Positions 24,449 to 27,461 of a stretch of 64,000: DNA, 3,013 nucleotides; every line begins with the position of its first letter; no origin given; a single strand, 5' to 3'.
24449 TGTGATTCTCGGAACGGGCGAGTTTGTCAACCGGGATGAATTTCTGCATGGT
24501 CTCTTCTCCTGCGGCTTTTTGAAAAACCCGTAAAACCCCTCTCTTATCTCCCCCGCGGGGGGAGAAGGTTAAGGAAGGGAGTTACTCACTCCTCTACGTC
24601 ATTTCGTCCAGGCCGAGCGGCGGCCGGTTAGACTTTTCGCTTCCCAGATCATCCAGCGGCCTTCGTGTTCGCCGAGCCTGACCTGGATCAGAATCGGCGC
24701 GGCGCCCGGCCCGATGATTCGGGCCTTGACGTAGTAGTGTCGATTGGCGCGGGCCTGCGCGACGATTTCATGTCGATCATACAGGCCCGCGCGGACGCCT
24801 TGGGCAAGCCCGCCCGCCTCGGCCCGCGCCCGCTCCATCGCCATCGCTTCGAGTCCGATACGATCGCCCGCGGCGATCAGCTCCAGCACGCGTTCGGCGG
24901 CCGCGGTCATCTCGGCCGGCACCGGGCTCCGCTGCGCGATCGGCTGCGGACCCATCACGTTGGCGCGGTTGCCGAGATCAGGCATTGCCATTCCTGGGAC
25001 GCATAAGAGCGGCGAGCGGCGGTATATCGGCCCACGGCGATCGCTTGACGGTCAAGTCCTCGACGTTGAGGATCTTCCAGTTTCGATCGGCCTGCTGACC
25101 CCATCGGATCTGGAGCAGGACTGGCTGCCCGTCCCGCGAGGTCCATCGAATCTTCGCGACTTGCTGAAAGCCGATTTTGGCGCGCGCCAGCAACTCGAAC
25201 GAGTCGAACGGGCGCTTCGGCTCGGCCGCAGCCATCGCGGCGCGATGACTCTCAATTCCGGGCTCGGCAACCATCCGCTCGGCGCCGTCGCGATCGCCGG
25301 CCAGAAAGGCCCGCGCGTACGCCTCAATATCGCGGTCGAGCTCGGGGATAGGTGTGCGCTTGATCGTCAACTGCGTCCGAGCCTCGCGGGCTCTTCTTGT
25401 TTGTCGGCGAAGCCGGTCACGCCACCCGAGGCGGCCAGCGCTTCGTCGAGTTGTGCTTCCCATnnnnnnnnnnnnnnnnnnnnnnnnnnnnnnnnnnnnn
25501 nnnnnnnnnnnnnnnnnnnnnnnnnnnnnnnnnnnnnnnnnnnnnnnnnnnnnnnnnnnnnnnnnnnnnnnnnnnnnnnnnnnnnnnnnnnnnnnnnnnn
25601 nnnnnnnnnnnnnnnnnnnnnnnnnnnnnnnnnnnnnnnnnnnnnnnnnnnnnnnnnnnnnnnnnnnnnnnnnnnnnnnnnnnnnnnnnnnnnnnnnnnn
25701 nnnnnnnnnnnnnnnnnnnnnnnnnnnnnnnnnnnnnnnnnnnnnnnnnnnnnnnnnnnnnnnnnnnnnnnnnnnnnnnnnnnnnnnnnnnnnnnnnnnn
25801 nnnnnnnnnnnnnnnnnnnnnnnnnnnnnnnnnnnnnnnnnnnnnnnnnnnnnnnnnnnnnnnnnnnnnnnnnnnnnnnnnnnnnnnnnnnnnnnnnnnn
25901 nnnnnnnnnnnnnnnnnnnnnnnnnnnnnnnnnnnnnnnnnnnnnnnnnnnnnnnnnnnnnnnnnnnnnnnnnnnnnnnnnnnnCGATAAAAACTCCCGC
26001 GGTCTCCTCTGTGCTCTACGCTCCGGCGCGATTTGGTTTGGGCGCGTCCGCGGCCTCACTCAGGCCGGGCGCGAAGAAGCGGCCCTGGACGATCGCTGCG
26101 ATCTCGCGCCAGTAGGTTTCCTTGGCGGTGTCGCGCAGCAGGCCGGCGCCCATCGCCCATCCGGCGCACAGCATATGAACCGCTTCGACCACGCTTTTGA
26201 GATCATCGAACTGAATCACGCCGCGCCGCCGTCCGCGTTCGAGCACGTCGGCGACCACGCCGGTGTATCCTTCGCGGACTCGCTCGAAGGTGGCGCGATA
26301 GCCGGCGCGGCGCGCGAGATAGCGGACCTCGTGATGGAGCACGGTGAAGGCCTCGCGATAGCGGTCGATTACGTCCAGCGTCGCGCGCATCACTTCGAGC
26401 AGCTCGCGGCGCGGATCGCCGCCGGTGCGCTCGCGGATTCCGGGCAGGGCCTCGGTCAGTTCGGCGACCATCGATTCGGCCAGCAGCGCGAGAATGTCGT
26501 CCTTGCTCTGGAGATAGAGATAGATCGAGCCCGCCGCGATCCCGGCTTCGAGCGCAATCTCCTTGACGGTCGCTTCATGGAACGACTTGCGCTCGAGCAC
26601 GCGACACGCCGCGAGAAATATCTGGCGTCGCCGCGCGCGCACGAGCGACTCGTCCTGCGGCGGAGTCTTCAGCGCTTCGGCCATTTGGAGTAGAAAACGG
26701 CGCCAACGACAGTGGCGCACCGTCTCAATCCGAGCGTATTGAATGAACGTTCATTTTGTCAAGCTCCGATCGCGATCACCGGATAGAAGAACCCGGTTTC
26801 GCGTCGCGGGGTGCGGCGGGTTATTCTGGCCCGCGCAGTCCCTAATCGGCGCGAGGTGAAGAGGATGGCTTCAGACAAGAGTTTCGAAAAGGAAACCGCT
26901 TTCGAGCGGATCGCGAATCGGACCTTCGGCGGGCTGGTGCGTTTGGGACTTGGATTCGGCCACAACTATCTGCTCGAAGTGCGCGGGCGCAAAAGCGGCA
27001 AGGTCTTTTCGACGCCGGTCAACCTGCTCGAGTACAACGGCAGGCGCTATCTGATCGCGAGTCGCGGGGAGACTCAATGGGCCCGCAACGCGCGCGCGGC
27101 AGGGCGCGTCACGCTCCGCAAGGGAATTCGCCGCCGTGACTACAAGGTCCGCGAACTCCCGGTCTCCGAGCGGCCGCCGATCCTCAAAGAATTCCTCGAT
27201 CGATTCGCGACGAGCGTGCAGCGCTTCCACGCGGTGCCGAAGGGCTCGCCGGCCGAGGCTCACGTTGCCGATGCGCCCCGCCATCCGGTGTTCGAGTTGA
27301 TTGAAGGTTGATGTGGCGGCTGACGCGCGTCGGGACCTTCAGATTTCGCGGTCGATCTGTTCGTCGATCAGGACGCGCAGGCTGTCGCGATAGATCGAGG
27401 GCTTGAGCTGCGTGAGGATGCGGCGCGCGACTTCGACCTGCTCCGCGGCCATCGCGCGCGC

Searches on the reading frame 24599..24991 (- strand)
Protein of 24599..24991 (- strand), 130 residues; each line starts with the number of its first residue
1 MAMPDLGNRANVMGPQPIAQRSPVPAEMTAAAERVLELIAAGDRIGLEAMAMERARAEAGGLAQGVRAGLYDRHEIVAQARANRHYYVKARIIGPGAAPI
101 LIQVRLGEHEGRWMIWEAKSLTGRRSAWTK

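Call 3: search_protein_families(library=pfam, proteins=[window:24599-24991:-], max_evalue=1)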
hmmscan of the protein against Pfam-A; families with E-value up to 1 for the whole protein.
window:24599-24991:- (130 aa): 0 families

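Call 4: search_protein_families(library=ncbifam, proteins=[window:24599-24991:-], max_evalue=1)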
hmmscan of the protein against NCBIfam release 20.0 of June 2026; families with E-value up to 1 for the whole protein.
window:24599-24991:- (130 aa): 2 families
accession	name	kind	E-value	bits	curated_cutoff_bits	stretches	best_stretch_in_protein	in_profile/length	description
NF047748.1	PrtsmActNtasePan1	equivalog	0.13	11.3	750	1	69-118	281-330/405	proteasome-activating nucleotidase Pan1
NF047747.1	PrtsmActNtasePan2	equivalog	0.14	11.4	700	1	69-118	284-333/397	proteasome-activating nucleotidase Pan2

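Call 14: find_homologous_proteins(query=window:24599-24991:-, max_evalue=0.001)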
Query window:24599-24991:- (130 aa): 182 proteins with E <= 0.001 among 237 candidates; the best 120 are listed.
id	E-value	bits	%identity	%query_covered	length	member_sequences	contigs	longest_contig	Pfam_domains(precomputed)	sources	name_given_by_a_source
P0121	4.4e-76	271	100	98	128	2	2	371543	-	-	-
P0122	2.3e-64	233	84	98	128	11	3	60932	-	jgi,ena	jgi:hypothetical protein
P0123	1.4e-61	224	80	98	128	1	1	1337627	-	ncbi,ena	-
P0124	4.6e-58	213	77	98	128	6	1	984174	-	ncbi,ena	-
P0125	1.4e-57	211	75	98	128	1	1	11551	-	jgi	jgi:hypothetical protein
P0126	2.2e-54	201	69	100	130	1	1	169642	-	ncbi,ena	-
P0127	1.5e-49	185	67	98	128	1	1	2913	-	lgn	-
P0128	2.9e-47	178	63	98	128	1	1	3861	-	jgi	jgi:hypothetical protein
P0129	6.0e-46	174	65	98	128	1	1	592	-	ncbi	-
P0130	3.8e-43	165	59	98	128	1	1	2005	-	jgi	jgi:hypothetical protein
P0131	9.5e-43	163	62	98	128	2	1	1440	-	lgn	-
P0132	2.1e-42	162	60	98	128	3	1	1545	-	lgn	-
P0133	2.4e-42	162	58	98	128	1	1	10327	-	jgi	jgi:hypothetical protein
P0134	4.9e-42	161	61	98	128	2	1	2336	-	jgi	jgi:hypothetical protein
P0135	9.6e-42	160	58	98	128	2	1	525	-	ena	-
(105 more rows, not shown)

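Call 24: predict_structure(alignment_id=A1)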
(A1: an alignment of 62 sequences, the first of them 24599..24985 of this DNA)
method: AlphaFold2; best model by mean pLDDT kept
length: 128 residues; sequences in the alignment: 62
mean_pLDDT: 86.7   pTM: 0.78
mean pLDDT of the five models: 86.7, 86.1, 85.6, 85.6, 83.7
residues with pLDDT >= 90: 86; 70-90: 19; 50-70: 18; < 50: 5
segments of 3 or more residues with pLDDT < 50: 126-128
pLDDT, mean of each block of 10 residues (from residue 1): 54 70 94 97 98 96 90 93 94 90 96 94 53
secondary structure, 60 per line:
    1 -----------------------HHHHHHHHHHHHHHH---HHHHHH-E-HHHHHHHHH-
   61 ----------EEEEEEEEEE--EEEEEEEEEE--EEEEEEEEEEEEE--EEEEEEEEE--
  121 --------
elements in order: H24-38 H42-47 H51-59 E71-80 E83-92 E95-107 E110-118

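Call 27: fold_search(model_id=the predicted structure, library=pdb)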
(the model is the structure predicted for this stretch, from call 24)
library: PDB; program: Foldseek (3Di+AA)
matches with E <= 10: 809; with E <= 0.001: 4
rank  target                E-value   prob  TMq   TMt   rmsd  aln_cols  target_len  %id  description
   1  6w3f_A                8.1e-05  1.00  0.55  0.59   3.6       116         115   18  Rd1NTF2_05_I64F_A80G_T94P_D101K_L106W (released 2020-04-15)
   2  3fka_B                3.1e-04  1.00  0.56  0.60   3.9       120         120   16  CRYSTAL STRUCTURE OF A NTF-2 LIKE PROTEIN OF UNKNOWN FUNCTION (SPO1084) FROM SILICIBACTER POMEROYI DSS-3 AT 1.69 A RES (released 2009-02-24)
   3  6w3f_B                5.3e-04  1.00  0.52  0.58   3.3       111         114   18  Rd1NTF2_05_I64F_A80G_T94P_D101K_L106W (released 2020-04-15)
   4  3fka_A                7.1e-04  1.00  0.58  0.62   3.2       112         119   17  CRYSTAL STRUCTURE OF A NTF-2 LIKE PROTEIN OF UNKNOWN FUNCTION (SPO1084) FROM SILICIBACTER POMEROYI DSS-3 AT 1.69 A RES (released 2009-02-24)
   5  11hy                  1.2e-03  1.00  0.40  0.30   7.4       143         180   12  Crystal Structure of an exported phospholipid binding protein from Bordetella pertussis in complex with Di-palmitoyl-3-s (released 2026-03-11)
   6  5ts4_B                1.5e-03  1.00  0.55  0.65   2.9       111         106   11  Crystal structure of a de novo designed protein with curved beta-sheet (released 2017-01-25)
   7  3blz_A                2.2e-03  1.00  0.59  0.60   3.1       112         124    7  Crystal structure of a ntf2-like protein of unknown function (sbal_0622) from shewanella baltica os155 at 1.75 A resol (released 2007-12-25)
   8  11if                  2.4e-03  0.99  0.40  0.31   7.4       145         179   12  Crystal Structure of an exported phospholipid binding protein from Bordetella pertussis in complex with Di-palmitoyl-3-s (released 2026-03-11)
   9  5tph_A                2.5e-03  1.00  0.42  0.44   5.1       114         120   10  Crystal structure of a de novo designed protein homodimer with curved beta-sheet (released 2017-01-25)
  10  5u35_A                2.8e-03  1.00  0.41  0.41   4.9       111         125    9  Crystal structure of a de novo designed protein with curved beta-sheet (released 2017-01-25)
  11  5ts4_A                3.0e-03  1.00  0.46  0.56   3.9       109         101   11  Crystal structure of a de novo designed protein with curved beta-sheet (released 2017-01-25)
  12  3blz_F                3.2e-03  1.00  0.57  0.59   3.9       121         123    9  Crystal structure of a ntf2-like protein of unknown function (sbal_0622) from shewanella baltica os155 at 1.75 A resol (released 2007-12-25)
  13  4ovm_B                3.6e-03  1.00  0.53  0.54   4.1       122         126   11  Crystal structure of SgcJ protein from Streptomyces carzinostaticus (released 2013-12-25)
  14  7sjy_B                3.6e-03  1.00  0.45  0.22   5.0       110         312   14  Crystal structure of Clostridium thermocellum RsgI9 S1C-NTF2 bi-domain (released 2022-03-02)
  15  5tph_B                3.8e-03  1.00  0.42  0.43   5.3       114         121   10  Crystal structure of a de novo designed protein homodimer with curved beta-sheet (released 2017-01-25)
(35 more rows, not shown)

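Call 48: search_protein_families(library=pfam, alignment_id=A1, max_evalue=1)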
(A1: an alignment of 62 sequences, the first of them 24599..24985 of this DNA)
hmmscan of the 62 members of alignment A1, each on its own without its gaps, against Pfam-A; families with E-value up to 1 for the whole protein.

A. member 1, window:24599-24985:- (128 aa): 0 families

B. families by the number of members that match (of 62 scanned): 9 families
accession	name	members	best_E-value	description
PF12883.13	DUF3828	2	0.012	Protein of unknown function (DUF3828)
PF04280.21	Tim44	1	0.022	Tim44-like domain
PF16156.12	DUF4864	1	0.023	Domain of unknown function (DUF4864)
PF11843.13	DUF3363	1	0.043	Protein of unknown function (DUF3363)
PF17764.6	PriA_3primeBD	1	0.06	3'DNA-binding domain (3'BD)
PF08447.18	PAS_3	1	0.13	PAS fold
PF18929.5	DUF5678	1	0.19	Family of unknown function (DUF5678)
PF05494.18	MlaC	1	0.27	MlaC protein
PF13985.11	YbgS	1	0.3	YbgS-like protein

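Call 49: search_solved_structures(query=A1, max_evalue=10)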
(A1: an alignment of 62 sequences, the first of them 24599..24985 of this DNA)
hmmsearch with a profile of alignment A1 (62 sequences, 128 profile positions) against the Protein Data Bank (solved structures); distinct sequences matched with E-value up to 10: 5.
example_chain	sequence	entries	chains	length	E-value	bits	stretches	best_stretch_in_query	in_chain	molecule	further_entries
4eru_A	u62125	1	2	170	0.91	12.8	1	23-85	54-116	YciF Bacterial Stress Response Protein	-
2gs4_A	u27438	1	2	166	0.95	12.8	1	24-85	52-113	Protein yciF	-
8ebt_K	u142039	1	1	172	1.1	12.6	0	34-76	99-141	DNA repair protein complementing XP-A cells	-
4b0e_A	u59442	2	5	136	1.5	12.1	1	83-116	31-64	F1 CAPSULE-ANCHORING PROTEIN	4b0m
7tmv_A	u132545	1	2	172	1.5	12.1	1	27-84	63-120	Putative structural protein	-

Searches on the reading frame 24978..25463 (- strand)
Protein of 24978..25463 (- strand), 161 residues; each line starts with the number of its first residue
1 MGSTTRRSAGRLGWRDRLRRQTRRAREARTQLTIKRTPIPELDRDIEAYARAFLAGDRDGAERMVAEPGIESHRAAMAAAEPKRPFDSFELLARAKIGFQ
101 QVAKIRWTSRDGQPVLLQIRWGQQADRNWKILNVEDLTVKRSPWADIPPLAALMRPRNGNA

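Call 3: search_protein_families(library=pfam, proteins=[window:24978-25463:-], max_evalue=1)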
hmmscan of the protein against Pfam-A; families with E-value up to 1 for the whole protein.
window:24978-25463:- (161 aa): 1 family
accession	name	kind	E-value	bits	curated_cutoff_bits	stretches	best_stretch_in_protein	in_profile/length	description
PF16156.12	DUF4864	-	0.027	15.2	27.1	1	90-136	63-109/117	Domain of unknown function (DUF4864)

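Call 4: search_protein_families(library=ncbifam, proteins=[window:24978-25463:-], max_evalue=1)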
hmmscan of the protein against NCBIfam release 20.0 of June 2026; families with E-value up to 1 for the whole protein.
window:24978-25463:- (161 aa): 0 families

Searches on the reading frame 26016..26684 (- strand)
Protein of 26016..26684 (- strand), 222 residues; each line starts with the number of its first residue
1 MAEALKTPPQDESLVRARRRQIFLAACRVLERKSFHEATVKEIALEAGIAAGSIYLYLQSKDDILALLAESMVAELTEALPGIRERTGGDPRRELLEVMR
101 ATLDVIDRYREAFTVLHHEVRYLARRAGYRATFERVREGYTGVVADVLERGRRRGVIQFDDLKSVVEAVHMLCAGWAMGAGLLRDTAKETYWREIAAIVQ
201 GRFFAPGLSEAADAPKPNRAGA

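Call 3: search_protein_families(library=pfam, proteins=[window:26016-26684:-], max_evalue=1)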
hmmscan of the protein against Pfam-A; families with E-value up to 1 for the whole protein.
window:26016-26684:- (222 aa): 5 families
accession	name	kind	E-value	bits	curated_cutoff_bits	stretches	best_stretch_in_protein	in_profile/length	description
PF00440.29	TetR_N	-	4e-11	42.9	24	1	23-66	2-45/47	Bacterial regulatory proteins, tetR family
PF17932.6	TetR_C_24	-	7.1e-07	29.9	26.4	1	89-173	2-84/114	Tetracyclin repressor-like, C-terminal domain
PF17938.6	TetR_C_29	-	0.00039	21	26.2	1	91-186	1-93/119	Tetracyclin repressor-like, C-terminal domain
PF16859.10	TetR_C_11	-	0.015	16.1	32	1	89-197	5-111/113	Tetracyclin repressor-like, C-terminal domain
PF21943.1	TetR_C_46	-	0.27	11.9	27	1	91-152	1-60/109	Tetracyclin repressor-like, C-terminal domain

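Call 4: search_protein_families(library=ncbifam, proteins=[window:26016-26684:-], max_evalue=1)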
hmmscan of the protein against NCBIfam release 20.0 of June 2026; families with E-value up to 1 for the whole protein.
window:26016-26684:- (222 aa): 19 families
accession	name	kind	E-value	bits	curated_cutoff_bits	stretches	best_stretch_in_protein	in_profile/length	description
NF053878.1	FATransRegFadRBac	equivalog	3.3e-16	59.6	200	1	20-159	6-142/190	fatty acid metabolism transcriptional regulator FadR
TIGR03384.1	betaine_BetI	equivalog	1e-10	41.7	201.3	1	17-105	8-95/189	choline-binding transcriptional repressor BetI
NF041196.1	ScbR_bind_reg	equivalog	2.1e-10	41.1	150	1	19-187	8-172/191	ScbR family autoregulator-binding transcription factor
NF001978.0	PRK00767.1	equivalog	1.8e-09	37.7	118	1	17-109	9-101/197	transcriptional regulator BetI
NF053731.1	TransRegFasRMycb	equivalog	4.5e-08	33.1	330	1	17-117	11-110/199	HTH-type transcriptional activator FasR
NF050111.1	TransRegSACE7040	equivalog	7.6e-07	29.2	250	1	18-153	2-134/186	SACE_7040 family transcriptional regulator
NF051852.1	efflux_TF_MtrR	exception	1.8e-06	27.9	280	1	19-151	12-147/205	multidrug efflux system transcriptional repressor MtrR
TIGR03968.1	mycofact_TetR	equivalog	2.5e-06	27.2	224.9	1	18-86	10-78/190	mycofactocin system transcriptional regulator MftR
NF007949.0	PRK10668.1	equivalog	7.5e-06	25.6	271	1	18-119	12-116/216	multidrug efflux transporter transcriptional repressor AcrR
NF011572.0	PRK14996.1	equivalog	1.7e-05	24.8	144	1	17-126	8-110/192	TetR family transcriptional regulator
NF051457.1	acryl_TF_AcuR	equivalog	3.2e-05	23.3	247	1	8-176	8-176/204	acrylate utilization transcriptional regulator AcuR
TIGR03613.1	RutR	equivalog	5.4e-05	23.1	368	1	13-109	4-98/202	pyrimidine utilization regulatory protein R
NF037937.1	septum_RefZ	equivalog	5.9e-05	23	180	1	20-105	2-88/195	forespore capture DNA-binding protein RefZ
NF008402.0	PRK11202.1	equivalog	0.00037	20.2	151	1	17-150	12-142/211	HTH-type transcriptional repressor FabR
NF011584.0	PRK15008.1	equivalog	0.00041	20.3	230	1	6-114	7-113/212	HTH-type transcriptional regulator RutR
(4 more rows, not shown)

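Call 53: search_solved_structures(query=window:26016-26684:-, max_evalue=0.00001)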
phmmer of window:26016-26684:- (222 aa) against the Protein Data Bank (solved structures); distinct sequences matched with E-value up to 0.00001: 19.
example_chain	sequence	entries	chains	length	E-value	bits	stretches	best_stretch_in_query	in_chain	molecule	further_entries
1vi0_A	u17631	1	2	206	8.2e-10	41.9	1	16-158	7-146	transcriptional regulator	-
3whb_A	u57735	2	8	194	8.6e-10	41.9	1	16-158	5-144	Fatty acid metabolism regulator protein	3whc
5gp9_A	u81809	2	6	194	9.1e-10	41.8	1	20-162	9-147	Transcriptional regulator (TetR/AcrR family)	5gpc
5gpa_A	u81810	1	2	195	2.8e-09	40.2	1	20-161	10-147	Transcriptional regulator (TetR/AcrR family)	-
3f1b_A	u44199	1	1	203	1.4e-08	37.9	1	15-121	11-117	TetR-like transcriptional regulator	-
4mxm_A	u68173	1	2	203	2.6e-08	37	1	18-160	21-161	Transcriptional regulator I2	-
4mo7_A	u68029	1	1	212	2.9e-08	36.9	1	18-160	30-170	Transcriptional regulator I2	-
2ibd_A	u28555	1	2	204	7.2e-08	35.6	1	7-160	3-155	Possible transcriptional regulator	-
2nx4_A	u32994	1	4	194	6.4e-07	32.5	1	17-180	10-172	Transcriptional regulator, TetR family protein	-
3dcf_A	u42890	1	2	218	1.2e-06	31.6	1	17-157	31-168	transcriptional regulator of the TetR/AcrR family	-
2f07_A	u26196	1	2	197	1.2e-06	31.6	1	18-112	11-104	YvdT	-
5vl9_A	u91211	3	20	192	1.4e-06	31.4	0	17-75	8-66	Regulatory protein TetR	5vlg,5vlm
3qkx_A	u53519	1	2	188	3e-06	30.3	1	20-72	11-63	Uncharacterized HTH-type transcriptional regulator HI_0893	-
3ang_C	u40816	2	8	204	3.5e-06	30.1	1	16-160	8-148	Transcriptional repressor, TetR family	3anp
2np5_A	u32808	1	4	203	3.6e-06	30.1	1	29-124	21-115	Transcriptional regulator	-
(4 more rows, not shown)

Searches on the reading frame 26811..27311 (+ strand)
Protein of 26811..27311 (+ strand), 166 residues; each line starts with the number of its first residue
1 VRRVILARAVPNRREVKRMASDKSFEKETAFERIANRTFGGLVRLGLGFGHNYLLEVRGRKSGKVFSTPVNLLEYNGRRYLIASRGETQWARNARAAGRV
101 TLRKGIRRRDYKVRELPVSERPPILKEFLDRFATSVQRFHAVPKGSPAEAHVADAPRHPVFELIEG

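Call 3: search_protein_families(library=pfam, proteins=[window:26811-27311:+], max_evalue=1)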
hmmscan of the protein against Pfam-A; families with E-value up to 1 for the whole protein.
window:26811-27311:+ (166 aa): 2 families
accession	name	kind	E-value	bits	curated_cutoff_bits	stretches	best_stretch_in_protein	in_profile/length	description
PF04075.20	F420H2_quin_red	-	8e-09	36.2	22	1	50-122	23-99/130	F420H(2)-dependent quinone reductase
PF16161.11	DUF4867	-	0.17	11.8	28.7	1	10-56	31-78/201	Domain of unknown function (DUF4867)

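Call 4: search_protein_families(library=ncbifam, proteins=[window:26811-27311:+], max_evalue=1)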
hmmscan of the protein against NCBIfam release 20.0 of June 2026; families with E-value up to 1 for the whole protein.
window:26811-27311:+ (166 aa): 1 family
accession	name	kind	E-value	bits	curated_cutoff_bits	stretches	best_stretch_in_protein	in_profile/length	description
TIGR00026.1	hi_GC_TIGR00026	subfamily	8.9e-14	52.1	46.35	1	52-134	9-93/111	nitroreductase family deazaflavin-dependent oxidoreductase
